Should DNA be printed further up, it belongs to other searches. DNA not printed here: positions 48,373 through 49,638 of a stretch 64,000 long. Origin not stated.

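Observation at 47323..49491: Unusual ATP-grasp / D-cysteine-desulfhydrase-family PLP enzyme fusion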

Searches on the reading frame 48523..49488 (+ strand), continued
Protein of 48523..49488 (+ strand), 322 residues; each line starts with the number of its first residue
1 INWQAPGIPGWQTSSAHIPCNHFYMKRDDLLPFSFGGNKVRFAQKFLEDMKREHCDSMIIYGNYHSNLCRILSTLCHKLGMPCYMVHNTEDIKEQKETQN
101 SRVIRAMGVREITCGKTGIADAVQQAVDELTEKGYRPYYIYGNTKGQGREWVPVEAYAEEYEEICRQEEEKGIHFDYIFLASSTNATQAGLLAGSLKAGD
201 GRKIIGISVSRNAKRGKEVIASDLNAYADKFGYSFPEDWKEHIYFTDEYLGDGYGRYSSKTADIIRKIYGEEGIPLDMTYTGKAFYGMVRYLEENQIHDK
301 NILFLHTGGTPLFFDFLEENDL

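Call 40: find_encoding_contigs(protein=P0269, flank=9000, max_places=2)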
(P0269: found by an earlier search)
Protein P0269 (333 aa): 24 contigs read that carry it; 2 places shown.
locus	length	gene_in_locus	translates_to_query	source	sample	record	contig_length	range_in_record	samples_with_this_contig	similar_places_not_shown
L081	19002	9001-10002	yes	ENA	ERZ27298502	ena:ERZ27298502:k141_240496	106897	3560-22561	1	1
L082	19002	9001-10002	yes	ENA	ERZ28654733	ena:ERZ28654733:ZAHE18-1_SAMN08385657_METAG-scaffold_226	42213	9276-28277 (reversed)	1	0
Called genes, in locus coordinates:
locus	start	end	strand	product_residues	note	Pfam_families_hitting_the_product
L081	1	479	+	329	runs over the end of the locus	PF06723:MreB_Mbl, PF25216:Volactin (faint), PF00022:Actin (weak), PF11104:PilM_2 (faint), PF00012:HSP70, PF14450:FtsA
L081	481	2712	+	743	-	PF23139:OB_YrrC, PF14490:HHH_RecD2 (weak), PF14490:HHH_RecD2, PF05970:PIF1 (weak), PF13604:AAA_30, PF13245:AAA_19, PF18335:SH3_13, PF13538:UvrD_C_2, +5 more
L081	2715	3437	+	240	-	PF18912:DZR_2, PF00156:Pribosyltran (weak)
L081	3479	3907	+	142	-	-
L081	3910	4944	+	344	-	-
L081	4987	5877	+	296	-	PF19293:CdaA_N, PF02457:DAC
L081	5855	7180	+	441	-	PF07949:YbbR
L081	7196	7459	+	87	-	PF00381:PTS-HPr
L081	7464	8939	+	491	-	PF00905:Transpeptidase (weak), PF00768:Peptidase_S11, PF02113:Peptidase_S13 (weak), PF13354:Beta-lactamase2 (weak)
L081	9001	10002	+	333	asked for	PF00291:PALP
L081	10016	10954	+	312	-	PF00535:Glycos_transf_2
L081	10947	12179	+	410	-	PF01071:GARS_A (faint), PF02655:ATP-grasp_3 (weak), PF02786:CPSase_L_D2 (weak), PF02222:ATP-grasp, PF07478:Dala_Dala_lig_C, PF13535:ATP-grasp_4, PF18603:LAL_C2 (weak)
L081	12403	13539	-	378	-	PF01041:DegT_DnrJ_EryC1, PF00155:Aminotran_1_2 (weak), PF00266:Aminotran_5 (weak)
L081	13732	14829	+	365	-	PF01757:Acyl_transf_3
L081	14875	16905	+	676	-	-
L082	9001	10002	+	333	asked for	PF00291:PALP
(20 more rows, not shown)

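Call 41: find_encoding_contigs(protein=P0285, flank=9000, max_places=2)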
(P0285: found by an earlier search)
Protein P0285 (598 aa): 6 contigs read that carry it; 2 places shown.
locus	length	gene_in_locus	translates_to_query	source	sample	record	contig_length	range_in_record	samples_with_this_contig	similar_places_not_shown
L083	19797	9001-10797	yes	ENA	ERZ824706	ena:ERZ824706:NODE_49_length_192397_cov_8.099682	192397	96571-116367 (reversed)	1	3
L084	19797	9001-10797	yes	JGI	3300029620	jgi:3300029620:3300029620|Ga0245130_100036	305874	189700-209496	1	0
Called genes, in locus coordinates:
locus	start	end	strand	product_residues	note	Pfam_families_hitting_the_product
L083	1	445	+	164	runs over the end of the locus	PF04101:Glyco_tran_28_C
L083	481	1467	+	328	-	PF00535:Glycos_transf_2, PF10111:Glyco_tranf_2_2, PF13641:Glyco_tranf_2_3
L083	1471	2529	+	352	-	PF14897:EpsG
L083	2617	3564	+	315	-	PF00535:Glycos_transf_2, PF10111:Glyco_tranf_2_2, PF13641:Glyco_tranf_2_3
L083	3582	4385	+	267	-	PF05704:Caps_synth, PF12919:TcdA_TcdB (faint), PF04488:Gly_transf_sug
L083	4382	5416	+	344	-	-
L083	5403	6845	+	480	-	PF01943:Polysacc_synt, PF13440:Polysacc_synt_3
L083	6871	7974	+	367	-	PF00155:Aminotran_1_2, PF01041:DegT_DnrJ_EryC1, PF01212:Beta_elim_lyase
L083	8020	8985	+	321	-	PF21360:PylC-like_N, PF02655:ATP-grasp_3, PF13535:ATP-grasp_4, PF15632:ATPgrasp_Ter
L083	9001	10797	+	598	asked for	PF00291:PALP, PF00583:Acetyltransf_1, PF13508:Acetyltransf_7, PF13673:Acetyltransf_10, PF00583:Acetyltransf_1, PF13302:Acetyltransf_3 (weak), PF08445:FR47 (weak), PF13508:Acetyltransf_7 (weak), +2 more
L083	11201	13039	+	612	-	PF13522:GATase_6, PF13537:GATase_7, PF01380:SIS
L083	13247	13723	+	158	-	PF04892:VanZ-LLP1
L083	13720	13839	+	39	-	-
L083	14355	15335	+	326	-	-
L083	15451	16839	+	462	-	-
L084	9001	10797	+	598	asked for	PF00291:PALP, PF00583:Acetyltransf_1, PF13508:Acetyltransf_7, PF13673:Acetyltransf_10, PF00583:Acetyltransf_1, PF13302:Acetyltransf_3 (weak), PF08445:FR47 (weak), PF13508:Acetyltransf_7 (weak), +2 more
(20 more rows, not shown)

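Call 42: find_encoding_contigs(protein=P0282, flank=9000, max_places=2)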
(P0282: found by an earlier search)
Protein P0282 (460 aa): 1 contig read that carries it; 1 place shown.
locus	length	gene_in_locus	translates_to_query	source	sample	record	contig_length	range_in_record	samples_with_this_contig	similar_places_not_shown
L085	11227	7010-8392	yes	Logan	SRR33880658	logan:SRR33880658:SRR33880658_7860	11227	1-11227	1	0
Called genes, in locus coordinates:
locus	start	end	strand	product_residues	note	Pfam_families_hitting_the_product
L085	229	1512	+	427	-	PF00534:Glycos_transf_1 (weak)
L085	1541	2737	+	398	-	PF13439:Glyco_transf_4, PF00534:Glycos_transf_1, PF13692:Glyco_trans_1_4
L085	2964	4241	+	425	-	-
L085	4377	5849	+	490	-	PF01943:Polysacc_synt, PF13440:Polysacc_synt_3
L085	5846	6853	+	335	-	-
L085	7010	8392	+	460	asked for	PF00583:Acetyltransf_1, PF13673:Acetyltransf_10, PF13420:Acetyltransf_4 (faint), PF13508:Acetyltransf_7, PF08445:FR47 (weak), PF00291:PALP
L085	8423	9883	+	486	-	PF21360:PylC-like_N, PF02655:ATP-grasp_3, PF08443:RimK (weak), PF13535:ATP-grasp_4, PF15632:ATPgrasp_Ter, PF00583:Acetyltransf_1, PF13673:Acetyltransf_10, PF13508:Acetyltransf_7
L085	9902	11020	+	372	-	PF01041:DegT_DnrJ_EryC1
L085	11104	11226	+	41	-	?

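Call 48: find_homologous_proteins(query=A3, max_evalue=1e-20)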
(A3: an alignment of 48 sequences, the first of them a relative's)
Query A3 (48 sequences) (324 aa, profile of the alignment): 5404 proteins with E <= 1e-20 among 8000 candidates; the best 120 are listed.
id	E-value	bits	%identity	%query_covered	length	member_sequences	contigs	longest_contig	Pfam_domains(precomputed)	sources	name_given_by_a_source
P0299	3.1e-133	462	46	95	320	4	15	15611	PF00291.32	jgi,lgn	jgi:D-cysteine desulfhydrase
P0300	1.1e-132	460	43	96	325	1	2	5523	PF00291.32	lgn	-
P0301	1.2e-132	460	46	95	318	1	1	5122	PF00291.32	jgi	jgi:D-cysteine desulfhydrase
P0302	1.8e-132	460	45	95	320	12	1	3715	PF00291.32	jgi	jgi:D-cysteine desulfhydrase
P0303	1.9e-132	460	47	93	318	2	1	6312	PF00291.32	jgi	jgi:D-cysteine desulfhydrase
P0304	2.5e-132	459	41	97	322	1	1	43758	PF00291.32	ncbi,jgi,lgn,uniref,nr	ncbi:pyridoxal-phosphate dependent enzyme [Proteiniclasticum sp.]|uniref:1-aminocyclopropane-1-carbo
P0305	5.5e-132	458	48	93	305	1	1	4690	PF00291.32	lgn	-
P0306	8.1e-132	458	41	97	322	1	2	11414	PF00291.32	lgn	-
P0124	8.7e-132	458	44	95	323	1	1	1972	PF00291.32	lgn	-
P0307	1.0e-131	457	42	98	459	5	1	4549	PF00291.32,PF13508.14,PF00583.32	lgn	-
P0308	1.1e-131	457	39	98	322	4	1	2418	PF00291.32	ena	-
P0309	1.3e-131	457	45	95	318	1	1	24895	PF00291.32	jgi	jgi:D-cysteine desulfhydrase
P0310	2.5e-131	456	45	96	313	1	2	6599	PF00291.32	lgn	-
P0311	4.7e-131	455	45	99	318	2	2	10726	PF00291.32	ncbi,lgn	-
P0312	1.0e-130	454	42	95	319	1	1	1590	PF00291.32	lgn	-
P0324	1.4e-129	450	42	96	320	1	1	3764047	PF00291.32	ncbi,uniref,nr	ncbi:pyridoxal-phosphate dependent enzyme [Bacillus sp. 37MA]|uniref:1-aminocyclopropane-1-carboxyla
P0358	1.5e-127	444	44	93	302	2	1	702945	PF00291.32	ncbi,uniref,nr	ncbi:hypothetical protein BEP19_12880 [Ammoniphilus oxalaticus]|uniref:Tryptophan synthase beta chai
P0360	2.1e-127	443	44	96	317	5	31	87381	PF00291.32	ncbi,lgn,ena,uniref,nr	ncbi:pyridoxal-phosphate dependent enzyme [[Ruminococcus] gnavus]|uniref:1-aminocyclopropane-1-carbo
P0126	3.8e-126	439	45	96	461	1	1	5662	PF13673.14,PF00291.32,PF13302.14,PF13508.14,PF00583.32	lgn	-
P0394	9.0e-126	438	40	96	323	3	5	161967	PF00291.32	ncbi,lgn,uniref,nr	ncbi:1-aminocyclopropane-1-carboxylate deaminase/D-cysteine desulfhydrase [Enterococcus aquimarinus]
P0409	3.1e-125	436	45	92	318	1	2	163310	PF00291.32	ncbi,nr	ncbi:MAG: pyridoxal-phosphate dependent enzyme [Ruminococcus flavefaciens]|nr:pyridoxal-phosphate de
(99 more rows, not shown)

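Call 49: find_encoding_contigs(protein=P0360, flank=10000, max_places=2)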
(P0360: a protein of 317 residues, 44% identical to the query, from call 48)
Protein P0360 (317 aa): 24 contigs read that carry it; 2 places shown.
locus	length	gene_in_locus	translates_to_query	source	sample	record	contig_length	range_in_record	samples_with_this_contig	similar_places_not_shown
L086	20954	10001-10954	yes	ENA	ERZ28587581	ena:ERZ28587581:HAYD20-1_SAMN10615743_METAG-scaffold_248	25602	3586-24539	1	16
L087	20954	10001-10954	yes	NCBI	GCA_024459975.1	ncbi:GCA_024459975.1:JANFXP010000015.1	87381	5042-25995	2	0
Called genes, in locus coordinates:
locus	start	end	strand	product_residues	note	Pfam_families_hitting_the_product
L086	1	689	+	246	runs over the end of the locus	PF03065:Glyco_hydro_57 (weak), PF01522:Polysacc_deac_1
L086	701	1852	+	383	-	PF13439:Glyco_transf_4, PF13477:Glyco_trans_4_2 (faint), PF13579:Glyco_trans_4_4, PF20706:GT4-conflict, PF00534:Glycos_transf_1, PF13692:Glyco_trans_1_4, PF13524:Glyco_trans_1_2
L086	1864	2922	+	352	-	PF13480:Acetyltransf_6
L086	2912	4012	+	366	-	PF00534:Glycos_transf_1, PF20706:GT4-conflict, PF13692:Glyco_trans_1_4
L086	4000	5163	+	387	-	PF04932:Wzy_C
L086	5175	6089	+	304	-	-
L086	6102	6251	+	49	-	-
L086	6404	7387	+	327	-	PF00535:Glycos_transf_2, PF10111:Glyco_tranf_2_2 (weak), PF13641:Glyco_tranf_2_3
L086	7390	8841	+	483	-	PF01943:Polysacc_synt, PF13440:Polysacc_synt_3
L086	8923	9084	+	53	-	-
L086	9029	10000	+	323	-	PF21360:PylC-like_N, PF13535:ATP-grasp_4 (faint), PF02655:ATP-grasp_3, PF15632:ATPgrasp_Ter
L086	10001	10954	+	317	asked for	PF00291:PALP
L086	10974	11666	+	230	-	PF00551:Formyl_trans_N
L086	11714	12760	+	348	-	PF01757:Acyl_transf_3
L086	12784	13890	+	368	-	PF00155:Aminotran_1_2 (weak), PF01041:DegT_DnrJ_EryC1, PF01212:Beta_elim_lyase (weak)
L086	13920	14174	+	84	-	PF00483:NTP_transferase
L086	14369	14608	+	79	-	-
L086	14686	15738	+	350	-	PF00534:Glycos_transf_1, PF13692:Glyco_trans_1_4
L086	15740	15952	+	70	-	-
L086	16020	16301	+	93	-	PF25087:GMPPB_C (faint), PF00132:Hexapep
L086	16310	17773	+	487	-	PF27859:LIC12162 (faint)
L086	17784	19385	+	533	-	PF02348:CTP_transf_3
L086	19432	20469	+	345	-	PF03102:NeuB, PF08666:SAF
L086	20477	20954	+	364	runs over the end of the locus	PF01757:Acyl_transf_3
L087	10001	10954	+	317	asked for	PF00291:PALP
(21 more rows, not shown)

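Call 50: find_encoding_contigs(protein=P0324, flank=10000, max_places=1)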
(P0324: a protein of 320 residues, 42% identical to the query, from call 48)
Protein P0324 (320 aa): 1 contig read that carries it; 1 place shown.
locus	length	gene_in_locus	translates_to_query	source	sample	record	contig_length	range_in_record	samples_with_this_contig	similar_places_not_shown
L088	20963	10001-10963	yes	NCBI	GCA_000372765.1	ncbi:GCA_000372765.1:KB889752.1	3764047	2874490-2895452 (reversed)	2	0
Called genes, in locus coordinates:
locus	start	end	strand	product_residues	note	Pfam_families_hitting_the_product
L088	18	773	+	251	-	PF19567:CpsB_CapC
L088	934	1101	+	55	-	-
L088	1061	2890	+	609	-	PF13727:CoA_binding_3, PF01073:3Beta_HSD, PF01370:Epimerase, PF02719:Polysacc_synt_2, PF04321:RmlD_sub_bind, PF13460:NAD_binding_10 (weak), PF16363:GDP_Man_Dehyd, PF07993:NAD_binding_4 (faint)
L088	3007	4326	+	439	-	PF03721:UDPG_MGDP_dh_N, PF00984:UDPG_MGDP_dh, PF03720:UDPG_MGDP_dh_C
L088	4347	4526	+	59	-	-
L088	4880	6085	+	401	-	PF04932:Wzy_C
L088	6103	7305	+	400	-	PF13439:Glyco_transf_4 (faint), PF13477:Glyco_trans_4_2 (weak), PF00534:Glycos_transf_1, PF13692:Glyco_trans_1_4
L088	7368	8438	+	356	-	PF07429:Glyco_transf_56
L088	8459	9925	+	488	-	PF01943:Polysacc_synt, PF13440:Polysacc_synt_3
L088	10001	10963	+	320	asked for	PF00291:PALP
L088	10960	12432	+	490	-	PF21360:PylC-like_N, PF02655:ATP-grasp_3, PF13535:ATP-grasp_4, PF15632:ATPgrasp_Ter, PF13420:Acetyltransf_4 (weak), PF13673:Acetyltransf_10 (weak), PF00583:Acetyltransf_1, PF13508:Acetyltransf_7, +1 more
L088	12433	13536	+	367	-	PF00155:Aminotran_1_2 (weak), PF01041:DegT_DnrJ_EryC1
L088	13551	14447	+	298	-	PF00483:NTP_transferase, PF12804:NTP_transf_3 (weak)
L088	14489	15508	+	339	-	PF01073:3Beta_HSD, PF01370:Epimerase, PF02719:Polysacc_synt_2, PF04321:RmlD_sub_bind, PF07993:NAD_binding_4, PF13460:NAD_binding_10 (faint), PF16363:GDP_Man_Dehyd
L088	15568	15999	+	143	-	PF04892:VanZ-LLP1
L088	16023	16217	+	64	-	-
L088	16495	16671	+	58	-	-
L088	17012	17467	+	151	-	PF00132:Hexapep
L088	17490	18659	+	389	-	PF00534:Glycos_transf_1, PF13692:Glyco_trans_1_4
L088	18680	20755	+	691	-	PF16889:Hepar_II_III_N, PF07940:Hepar_II_III_C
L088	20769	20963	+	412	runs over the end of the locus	PF13439:Glyco_transf_4, PF13579:Glyco_trans_4_4, PF00534:Glycos_transf_1, PF13692:Glyco_trans_1_4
